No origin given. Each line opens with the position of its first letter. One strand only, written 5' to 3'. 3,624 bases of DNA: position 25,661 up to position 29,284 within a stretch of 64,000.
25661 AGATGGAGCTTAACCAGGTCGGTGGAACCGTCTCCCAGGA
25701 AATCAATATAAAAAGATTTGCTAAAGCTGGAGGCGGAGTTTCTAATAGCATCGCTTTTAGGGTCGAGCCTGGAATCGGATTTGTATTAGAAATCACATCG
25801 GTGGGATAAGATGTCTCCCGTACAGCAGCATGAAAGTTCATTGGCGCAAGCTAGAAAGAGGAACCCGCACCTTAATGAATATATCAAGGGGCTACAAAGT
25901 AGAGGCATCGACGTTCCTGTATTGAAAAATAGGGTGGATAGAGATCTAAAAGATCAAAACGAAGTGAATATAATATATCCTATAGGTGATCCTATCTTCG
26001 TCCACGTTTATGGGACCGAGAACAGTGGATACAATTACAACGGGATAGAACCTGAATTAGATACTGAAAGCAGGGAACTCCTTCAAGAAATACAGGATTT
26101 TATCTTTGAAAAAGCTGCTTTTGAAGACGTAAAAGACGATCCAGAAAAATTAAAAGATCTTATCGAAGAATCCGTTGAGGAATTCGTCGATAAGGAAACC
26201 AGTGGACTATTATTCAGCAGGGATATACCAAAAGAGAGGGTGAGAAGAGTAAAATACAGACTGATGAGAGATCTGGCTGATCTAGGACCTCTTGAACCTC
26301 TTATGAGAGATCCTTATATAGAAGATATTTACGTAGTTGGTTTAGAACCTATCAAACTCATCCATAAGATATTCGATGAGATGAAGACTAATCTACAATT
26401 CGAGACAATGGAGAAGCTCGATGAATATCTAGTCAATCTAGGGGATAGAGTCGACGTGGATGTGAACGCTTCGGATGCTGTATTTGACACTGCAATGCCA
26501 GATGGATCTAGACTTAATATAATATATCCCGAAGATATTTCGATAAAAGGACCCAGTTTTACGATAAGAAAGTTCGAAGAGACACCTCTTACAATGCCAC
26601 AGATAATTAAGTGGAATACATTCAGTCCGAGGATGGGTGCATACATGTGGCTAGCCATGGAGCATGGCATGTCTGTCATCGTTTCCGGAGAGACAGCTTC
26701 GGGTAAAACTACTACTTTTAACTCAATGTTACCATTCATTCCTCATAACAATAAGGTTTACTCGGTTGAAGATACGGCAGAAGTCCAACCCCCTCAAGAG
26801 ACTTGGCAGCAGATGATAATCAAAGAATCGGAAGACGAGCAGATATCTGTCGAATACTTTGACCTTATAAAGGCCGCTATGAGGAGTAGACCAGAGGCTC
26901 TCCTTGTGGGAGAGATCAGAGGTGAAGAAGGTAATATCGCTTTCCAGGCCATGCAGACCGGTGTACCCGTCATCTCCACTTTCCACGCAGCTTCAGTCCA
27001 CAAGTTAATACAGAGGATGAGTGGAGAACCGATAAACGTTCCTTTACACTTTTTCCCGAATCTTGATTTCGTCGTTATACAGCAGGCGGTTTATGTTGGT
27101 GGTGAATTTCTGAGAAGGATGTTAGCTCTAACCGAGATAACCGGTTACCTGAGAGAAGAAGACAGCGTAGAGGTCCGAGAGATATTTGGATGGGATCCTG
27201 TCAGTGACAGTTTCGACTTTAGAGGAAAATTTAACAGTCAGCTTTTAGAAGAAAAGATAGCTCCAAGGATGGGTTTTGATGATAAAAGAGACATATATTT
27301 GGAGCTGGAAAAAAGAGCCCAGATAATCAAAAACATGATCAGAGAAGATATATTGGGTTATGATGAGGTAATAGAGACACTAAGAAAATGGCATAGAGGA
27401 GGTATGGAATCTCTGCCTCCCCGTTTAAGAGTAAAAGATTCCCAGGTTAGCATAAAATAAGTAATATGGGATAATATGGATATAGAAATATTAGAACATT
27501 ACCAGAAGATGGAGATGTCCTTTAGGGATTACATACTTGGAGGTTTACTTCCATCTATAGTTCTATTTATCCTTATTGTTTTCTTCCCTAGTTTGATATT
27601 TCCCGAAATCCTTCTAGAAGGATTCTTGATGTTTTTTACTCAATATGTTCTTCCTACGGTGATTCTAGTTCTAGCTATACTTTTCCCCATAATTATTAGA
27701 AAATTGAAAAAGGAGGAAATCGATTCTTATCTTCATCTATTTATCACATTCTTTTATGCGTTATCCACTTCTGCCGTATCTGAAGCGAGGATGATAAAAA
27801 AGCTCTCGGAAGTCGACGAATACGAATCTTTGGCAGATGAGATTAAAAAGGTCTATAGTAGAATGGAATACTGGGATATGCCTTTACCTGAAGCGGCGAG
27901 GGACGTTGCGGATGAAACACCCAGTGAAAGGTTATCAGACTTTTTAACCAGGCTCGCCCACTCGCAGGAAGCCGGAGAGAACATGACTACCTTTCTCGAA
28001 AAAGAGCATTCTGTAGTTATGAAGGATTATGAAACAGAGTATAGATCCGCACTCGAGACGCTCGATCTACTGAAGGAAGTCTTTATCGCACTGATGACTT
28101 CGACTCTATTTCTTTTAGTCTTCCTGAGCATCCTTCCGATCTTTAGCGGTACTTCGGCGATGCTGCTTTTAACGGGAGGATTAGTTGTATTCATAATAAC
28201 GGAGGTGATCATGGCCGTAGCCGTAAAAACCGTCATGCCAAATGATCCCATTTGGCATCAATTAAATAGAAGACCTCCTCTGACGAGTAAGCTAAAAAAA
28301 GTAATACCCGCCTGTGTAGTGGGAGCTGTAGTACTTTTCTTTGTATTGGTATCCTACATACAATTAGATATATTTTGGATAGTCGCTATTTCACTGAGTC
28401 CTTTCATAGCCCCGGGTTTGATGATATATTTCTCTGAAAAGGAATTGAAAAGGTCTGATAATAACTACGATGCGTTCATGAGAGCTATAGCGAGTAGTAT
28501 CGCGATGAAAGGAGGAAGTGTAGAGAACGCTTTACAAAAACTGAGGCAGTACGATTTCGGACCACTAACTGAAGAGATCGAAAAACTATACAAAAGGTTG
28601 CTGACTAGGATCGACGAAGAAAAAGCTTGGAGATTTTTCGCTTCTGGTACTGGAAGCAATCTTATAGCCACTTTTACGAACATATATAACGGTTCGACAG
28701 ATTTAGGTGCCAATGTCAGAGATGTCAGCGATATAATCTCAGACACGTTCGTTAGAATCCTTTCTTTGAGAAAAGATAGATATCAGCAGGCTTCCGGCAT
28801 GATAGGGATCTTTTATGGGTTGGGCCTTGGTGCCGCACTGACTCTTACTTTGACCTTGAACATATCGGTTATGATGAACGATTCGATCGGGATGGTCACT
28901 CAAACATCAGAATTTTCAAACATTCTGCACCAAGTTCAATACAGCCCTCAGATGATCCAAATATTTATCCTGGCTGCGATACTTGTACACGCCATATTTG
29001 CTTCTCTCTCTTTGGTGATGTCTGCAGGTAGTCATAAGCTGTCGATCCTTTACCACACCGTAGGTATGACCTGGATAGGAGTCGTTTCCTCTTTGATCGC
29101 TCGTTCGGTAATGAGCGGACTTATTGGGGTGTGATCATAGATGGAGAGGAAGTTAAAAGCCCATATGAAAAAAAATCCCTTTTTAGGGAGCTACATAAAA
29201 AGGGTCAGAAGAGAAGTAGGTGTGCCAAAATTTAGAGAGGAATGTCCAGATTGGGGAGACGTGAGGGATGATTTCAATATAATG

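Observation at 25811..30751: ArlJ flanked by two ArlI/FlaI-family ATPase paralogs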

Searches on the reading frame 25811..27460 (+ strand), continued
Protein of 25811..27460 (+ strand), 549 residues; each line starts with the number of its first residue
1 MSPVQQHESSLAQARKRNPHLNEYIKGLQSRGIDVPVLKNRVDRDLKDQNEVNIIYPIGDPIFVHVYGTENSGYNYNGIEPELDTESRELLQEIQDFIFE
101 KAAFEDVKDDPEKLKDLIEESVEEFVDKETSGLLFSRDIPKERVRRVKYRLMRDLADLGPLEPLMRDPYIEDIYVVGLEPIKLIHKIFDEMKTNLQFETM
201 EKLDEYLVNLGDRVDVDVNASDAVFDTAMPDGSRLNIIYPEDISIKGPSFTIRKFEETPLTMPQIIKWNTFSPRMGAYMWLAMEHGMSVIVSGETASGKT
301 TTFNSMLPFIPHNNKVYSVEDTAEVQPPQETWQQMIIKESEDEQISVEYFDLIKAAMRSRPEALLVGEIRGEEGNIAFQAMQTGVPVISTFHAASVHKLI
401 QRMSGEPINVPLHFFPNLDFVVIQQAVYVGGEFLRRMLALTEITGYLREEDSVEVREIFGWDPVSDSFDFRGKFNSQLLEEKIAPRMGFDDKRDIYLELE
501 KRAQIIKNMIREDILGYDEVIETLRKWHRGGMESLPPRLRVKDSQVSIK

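Call 78: find_related_loci(query=P0213, collection=metagenome_contigs, flank=8000)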
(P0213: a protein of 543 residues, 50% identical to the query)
Query P0213 (543 aa) in metagenome_contigs; peptide patterns used: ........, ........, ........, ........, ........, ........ (x = any residue, [..] = any of these).
202 stretches matched a pattern; 175 encode a relative of the query (tblastn E <= 1e-3); the best 80 are kept; 80 distinct loci.
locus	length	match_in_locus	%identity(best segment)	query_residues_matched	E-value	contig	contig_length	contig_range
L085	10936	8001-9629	100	1-543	0e+0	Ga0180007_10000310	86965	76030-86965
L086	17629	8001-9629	86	1-543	0e+0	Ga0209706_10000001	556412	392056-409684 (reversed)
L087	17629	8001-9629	81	1-543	0e+0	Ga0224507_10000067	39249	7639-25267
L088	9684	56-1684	81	1-543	0e+0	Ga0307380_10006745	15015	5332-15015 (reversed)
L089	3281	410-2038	81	1-543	0e+0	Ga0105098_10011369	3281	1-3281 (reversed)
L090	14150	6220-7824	78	9-543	0e+0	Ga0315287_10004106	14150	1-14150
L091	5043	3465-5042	79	1-526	0e+0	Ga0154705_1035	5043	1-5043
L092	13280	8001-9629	81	1-543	0e+0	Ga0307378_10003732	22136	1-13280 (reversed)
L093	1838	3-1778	86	3-543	0e+0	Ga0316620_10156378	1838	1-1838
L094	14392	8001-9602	62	10-541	0e+0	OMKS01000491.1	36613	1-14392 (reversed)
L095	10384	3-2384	56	3-543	0e+0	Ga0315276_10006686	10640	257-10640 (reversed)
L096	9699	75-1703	57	3-543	0e+0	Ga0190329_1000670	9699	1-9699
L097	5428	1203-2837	58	1-543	0e+0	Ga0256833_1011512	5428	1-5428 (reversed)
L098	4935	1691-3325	57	1-543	0e+0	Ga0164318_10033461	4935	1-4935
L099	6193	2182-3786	54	11-543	0e+0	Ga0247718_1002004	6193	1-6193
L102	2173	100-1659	49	14-543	0e+0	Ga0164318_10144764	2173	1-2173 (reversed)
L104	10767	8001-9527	46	12-535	5e-158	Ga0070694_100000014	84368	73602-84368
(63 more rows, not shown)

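Call 97: search_protein_families(library=ncbifam, proteins=[L083:6469-7194:+, L083:725-1411:+, L083:1421-3031:+, L083:4760-6409:+, P0213, P0206, L104:6352-7971:+, L104:7971-9554:+], max_evalue=1e-20)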
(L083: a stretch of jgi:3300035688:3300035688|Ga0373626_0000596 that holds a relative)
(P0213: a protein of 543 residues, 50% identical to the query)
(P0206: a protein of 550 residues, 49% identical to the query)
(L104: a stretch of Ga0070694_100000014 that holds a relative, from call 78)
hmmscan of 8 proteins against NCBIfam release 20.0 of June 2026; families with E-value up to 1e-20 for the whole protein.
L083:6469-7194:+ (242 aa): 5 families
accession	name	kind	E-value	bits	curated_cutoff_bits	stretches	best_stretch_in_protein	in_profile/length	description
NF006799.0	PRK09302.1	equivalog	1.1e-37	129.8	408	1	4-236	12-239/515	circadian clock protein KaiC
TIGR03880.1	KaiC_arch_3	hypoth_equivalog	7.5e-37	127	249.45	1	8-238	1-220/224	KaiC domain-containing protein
TIGR03877.1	thermo_KaiC_1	hypoth_equivalog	1.2e-32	113.3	307.25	1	3-240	2-237/238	KaiC domain-containing protein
TIGR03881.1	KaiC_arch_4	hypoth_equivalog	6.2e-31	107.9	247.8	1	4-228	2-220/231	KaiC domain-containing protein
TIGR02655.1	circ_KaiC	equivalog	1.9e-25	89.5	546.25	1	4-236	2-229/484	circadian clock protein KaiC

L083:725-1411:+ (229 aa): 3 families
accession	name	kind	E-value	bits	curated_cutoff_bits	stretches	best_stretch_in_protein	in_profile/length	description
NF052589.1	ArlH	equivalog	5.8e-72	242.1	215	1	4-228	2-228/229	archaellum protein ArlH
NF006320.0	PRK08533.1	equivalog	1.3e-68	231.1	215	1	3-228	5-229/230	flagellar accessory protein FlaH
NF004723.0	PRK06067.1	subfamily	1.7e-32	112.9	194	1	8-223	20-235/243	flagellar accessory protein FlaH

L083:1421-3031:+ (537 aa): 5 families
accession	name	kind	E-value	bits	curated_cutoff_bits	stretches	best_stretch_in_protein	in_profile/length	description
NF058587.1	archaellum_moto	equivalog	7.5e-212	704.7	550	1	17-535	2-527/527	archaellum flagellar ATPase motor FlaI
NF053672.1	bindosome_BasE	exception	6.4e-52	176.9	1000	1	59-523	54-505/512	bindosome assembly system ATPase subunit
TIGR03819.1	heli_sec_ATPase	hypoth_equivalog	1.2e-32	113.4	373.15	1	144-401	40-297/340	TadA family conjugal transfer-associated ATPase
TIGR02788.1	VirB11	equivalog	2e-29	102.6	249.95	1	272-401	132-262/308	P-type DNA transfer ATPase VirB11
TIGR02782.1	TrbB_P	equivalog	4e-21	75.6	304.55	1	204-403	57-254/303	P-type conjugative transfer ATPase TrbB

L083:4760-6409:+ (550 aa): 4 families
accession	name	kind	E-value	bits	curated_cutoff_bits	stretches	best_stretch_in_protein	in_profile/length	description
NF058587.1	archaellum_moto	equivalog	2.3e-203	676.7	550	1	29-547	3-527/527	archaellum flagellar ATPase motor FlaI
NF053672.1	bindosome_BasE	exception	2.3e-48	165.2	1000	1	150-541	119-511/512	bindosome assembly system ATPase subunit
TIGR03819.1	heli_sec_ATPase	hypoth_equivalog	8.7e-37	127.1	373.15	1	162-413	46-297/340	TadA family conjugal transfer-associated ATPase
TIGR02788.1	VirB11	equivalog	7.1e-25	87.7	249.95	0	284-412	132-261/308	P-type DNA transfer ATPase VirB11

P0213 (543 aa): 6 families
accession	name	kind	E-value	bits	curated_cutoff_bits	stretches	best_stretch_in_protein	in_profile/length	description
NF058587.1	archaellum_moto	equivalog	5.3e-217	721.7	550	1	17-541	2-527/527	archaellum flagellar ATPase motor FlaI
NF053672.1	bindosome_BasE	exception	7.3e-44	150.4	1000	1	152-531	129-508/512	bindosome assembly system ATPase subunit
TIGR03819.1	heli_sec_ATPase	hypoth_equivalog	5.9e-37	127.6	373.15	1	121-406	11-296/340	TadA family conjugal transfer-associated ATPase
TIGR02788.1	VirB11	equivalog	2.9e-27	95.5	249.95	1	280-407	134-262/308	P-type DNA transfer ATPase VirB11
TIGR02782.1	TrbB_P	equivalog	1.9e-24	86.5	304.55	1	211-408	58-253/303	P-type conjugative transfer ATPase TrbB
NF010469.0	PRK13894.1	subfamily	8e-22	78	508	1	217-408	77-265/320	conjugal transfer ATPase TrbB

P0206 (550 aa): 6 families
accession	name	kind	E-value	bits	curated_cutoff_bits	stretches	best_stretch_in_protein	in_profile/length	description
NF058587.1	archaellum_moto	equivalog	2.2e-214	713.1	550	1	21-548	2-527/527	archaellum flagellar ATPase motor FlaI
NF053672.1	bindosome_BasE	exception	1.9e-47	162.1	1000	1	171-416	140-390/512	bindosome assembly system ATPase subunit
TIGR03819.1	heli_sec_ATPase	hypoth_equivalog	7.4e-36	124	373.15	1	160-414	43-297/340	TadA family conjugal transfer-associated ATPase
TIGR02788.1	VirB11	equivalog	9.4e-27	93.8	249.95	1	287-413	134-261/308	P-type DNA transfer ATPase VirB11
TIGR02782.1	TrbB_P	equivalog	1.1e-23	84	304.55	1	212-414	52-252/303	P-type conjugative transfer ATPase TrbB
NF041000.1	ATPase_ComGA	equivalog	5.1e-21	74.9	300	1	290-415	120-243/267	competence type IV pilus ATPase ComGA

L104:6352-7971:+ (540 aa): 9 families
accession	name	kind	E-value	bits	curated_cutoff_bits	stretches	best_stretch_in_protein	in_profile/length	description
NF058587.1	archaellum_moto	equivalog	2.8e-197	656.6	550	1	16-523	2-514/527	archaellum flagellar ATPase motor FlaI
NF053672.1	bindosome_BasE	exception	1.8e-54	185.4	1000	1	145-521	127-502/512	bindosome assembly system ATPase subunit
TIGR03819.1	heli_sec_ATPase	hypoth_equivalog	1.2e-41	143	373.15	1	146-402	41-297/340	TadA family conjugal transfer-associated ATPase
TIGR02788.1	VirB11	equivalog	3.1e-39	134.8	249.95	1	271-401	130-261/308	P-type DNA transfer ATPase VirB11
TIGR02782.1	TrbB_P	equivalog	3.3e-29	102.2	304.55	1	203-443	55-297/303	P-type conjugative transfer ATPase TrbB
NF010475.0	PRK13900.1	equivalog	1.7e-28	99.7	389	1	272-397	147-274/333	type IV secretion system ATPase VirB11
NF010407.0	PRK13833.1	subfamily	6.3e-25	88.3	499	1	216-446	76-307/323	conjugal transfer protein TrbB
NF010425.0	PRK13851.1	equivalog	1e-23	83.8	461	0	272-396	149-274/344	type IV secretion system protein VirB11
NF010469.0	PRK13894.1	subfamily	1.3e-23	83.9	508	1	199-446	64-311/320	conjugal transfer ATPase TrbB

L104:7971-9554:+ (528 aa): 7 families
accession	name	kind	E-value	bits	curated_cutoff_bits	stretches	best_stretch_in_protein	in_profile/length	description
NF058587.1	archaellum_moto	equivalog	1.9e-187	624.2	550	1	16-521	2-523/527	archaellum flagellar ATPase motor FlaI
NF053672.1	bindosome_BasE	exception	3.5e-52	177.8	1000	1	134-516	127-509/512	bindosome assembly system ATPase subunit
TIGR03819.1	heli_sec_ATPase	hypoth_equivalog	5.1e-45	154.1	373.15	1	138-392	44-298/340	TadA family conjugal transfer-associated ATPase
TIGR02788.1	VirB11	equivalog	1e-29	103.5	249.95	1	262-392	132-263/308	P-type DNA transfer ATPase VirB11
TIGR02782.1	TrbB_P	equivalog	1.4e-26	93.5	304.55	1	152-434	17-296/303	P-type conjugative transfer ATPase TrbB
NF010475.0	PRK13900.1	equivalog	2.1e-23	82.9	389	0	264-391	150-279/333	type IV secretion system ATPase VirB11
NF010469.0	PRK13894.1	subfamily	3.7e-22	79.1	508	1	173-436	49-312/320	conjugal transfer ATPase TrbB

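Call 101: fold_search(model_id=the predicted structure, library=pdb)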
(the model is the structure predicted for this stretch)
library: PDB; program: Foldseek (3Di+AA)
matches with E <= 10: 1526; with E <= 0.001: 229
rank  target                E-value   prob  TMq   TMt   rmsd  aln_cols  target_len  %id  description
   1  4ii7_C                1.3e-55  1.00  0.80  0.86   3.5       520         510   36  Archaellum Assembly ATPase FlaI (released 2013-03-06)
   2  4ii7_D                1.2e-54  1.00  0.65  0.71   6.2       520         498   36  Archaellum Assembly ATPase FlaI (released 2013-03-06)
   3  4ihq_C                1.8e-54  1.00  0.80  0.86   3.5       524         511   36  Archaellum Assembly ATPase FlaI bound to ADP (released 2013-03-06)
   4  4ihq_A                2.2e-54  1.00  0.67  0.72   6.3       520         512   36  Archaellum Assembly ATPase FlaI bound to ADP (released 2013-03-06)
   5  4ii7_A                4.1e-54  1.00  0.80  0.87   3.3       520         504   36  Archaellum Assembly ATPase FlaI (released 2013-03-06)
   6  4ii7_B                6.6e-53  1.00  0.67  0.73   6.1       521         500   36  Archaellum Assembly ATPase FlaI (released 2013-03-06)
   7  2oap_2                4.3e-46  1.00  0.72  0.78   4.3       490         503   31  Crystal structure of the archaeal secretion ATPase GspE in complex with AMP-PNP (released 2007-02-13)
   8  2oap_1                7.7e-46  1.00  0.72  0.78   4.3       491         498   31  Crystal structure of the archaeal secretion ATPase GspE in complex with AMP-PNP (released 2007-02-13)
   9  8rjf_A                5.7e-31  1.00  0.56  0.69   5.7       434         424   24  TadA/CpaF with ADP (released 2024-08-14)
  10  8rkd_A                3.8e-30  1.00  0.54  0.68   6.7       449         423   24  TadA/CpaF with AMPPNP (released 2024-08-14)
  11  9e24_A                4.9e-29  1.00  0.45  0.56   7.9       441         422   24  Closed structure of CpaF without nucleotides (Apo dataset) (released 2025-04-23)
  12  8rkd_B                6.7e-27  1.00  0.51  0.66  10.2       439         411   23  TadA/CpaF with AMPPNP (released 2024-08-14)
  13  3jc8_Ba               2.3e-21  1.00  0.50  0.60   9.2       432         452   18  Architectural model of the type IVa pilus machine in a piliated state (released 2016-03-16)
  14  1g6o_A                1.1e-18  1.00  0.40  0.65   5.1       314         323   19  CRYSTAL STRUCTURE OF THE HELICOBACTER PYLORI ATPASE, HP0525, IN COMPLEX WITH ADP (released 2001-01-24)
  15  2gza_B                1.3e-18  1.00  0.27  0.45  15.2       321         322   21  Crystal structure of the VirB11 ATPase from the Brucella Suis type IV secretion system in complex with sulphate (released 2006-07-11)
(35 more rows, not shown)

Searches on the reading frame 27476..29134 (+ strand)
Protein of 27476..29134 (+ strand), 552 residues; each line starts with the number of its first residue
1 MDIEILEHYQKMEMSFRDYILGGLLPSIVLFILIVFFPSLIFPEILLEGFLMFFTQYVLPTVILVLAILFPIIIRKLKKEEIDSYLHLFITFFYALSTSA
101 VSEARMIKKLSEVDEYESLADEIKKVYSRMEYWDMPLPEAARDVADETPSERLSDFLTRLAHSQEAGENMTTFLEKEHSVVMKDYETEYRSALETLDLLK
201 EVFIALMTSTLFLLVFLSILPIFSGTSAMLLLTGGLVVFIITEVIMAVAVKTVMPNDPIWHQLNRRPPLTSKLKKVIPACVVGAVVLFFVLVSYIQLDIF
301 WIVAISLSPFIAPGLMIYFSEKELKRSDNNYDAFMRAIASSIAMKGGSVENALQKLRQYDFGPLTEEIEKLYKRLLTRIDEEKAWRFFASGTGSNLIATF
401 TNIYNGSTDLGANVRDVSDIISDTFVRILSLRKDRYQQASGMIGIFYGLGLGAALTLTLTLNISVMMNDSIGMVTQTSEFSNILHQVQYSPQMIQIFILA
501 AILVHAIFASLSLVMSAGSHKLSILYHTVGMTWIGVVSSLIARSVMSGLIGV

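Call 3: search_protein_families(library=pfam, proteins=[window:27476-29134:+], max_evalue=0.01)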
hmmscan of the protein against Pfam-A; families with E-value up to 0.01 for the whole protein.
window:27476-29134:+ (552 aa): 1 family
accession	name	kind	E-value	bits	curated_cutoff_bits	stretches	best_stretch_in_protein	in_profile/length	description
PF00482.28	T2SSF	-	4.3e-18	65.9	25.2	2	89-217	1-124/125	Type II secretion system (T2SS), protein F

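Call 4: search_protein_families(library=ncbifam, proteins=[window:27476-29134:+], max_evalue=0.01)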
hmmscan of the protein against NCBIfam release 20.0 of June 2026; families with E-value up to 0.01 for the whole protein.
window:27476-29134:+ (552 aa): 4 families
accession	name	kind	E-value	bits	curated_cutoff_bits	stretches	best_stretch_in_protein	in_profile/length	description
NF004704.2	PRK06041.1-2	equivalog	6.5e-155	517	550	1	8-550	2-554/555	archaellar assembly protein ArlJ/FlaJ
NF004705.1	PRK06041.1-3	equivalog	4.7e-71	240.1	400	1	81-550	2-462/465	archaellar assembly protein ArlJ/FlaJ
NF004703.2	PRK06041.1-1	equivalog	1.2e-46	159.1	570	1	78-483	32-437/525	archaellar assembly protein ArlJ/FlaJ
NF046075.1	UpsF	equivalog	7e-09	35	400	1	28-433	42-408/484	membrane pilin protein UpsF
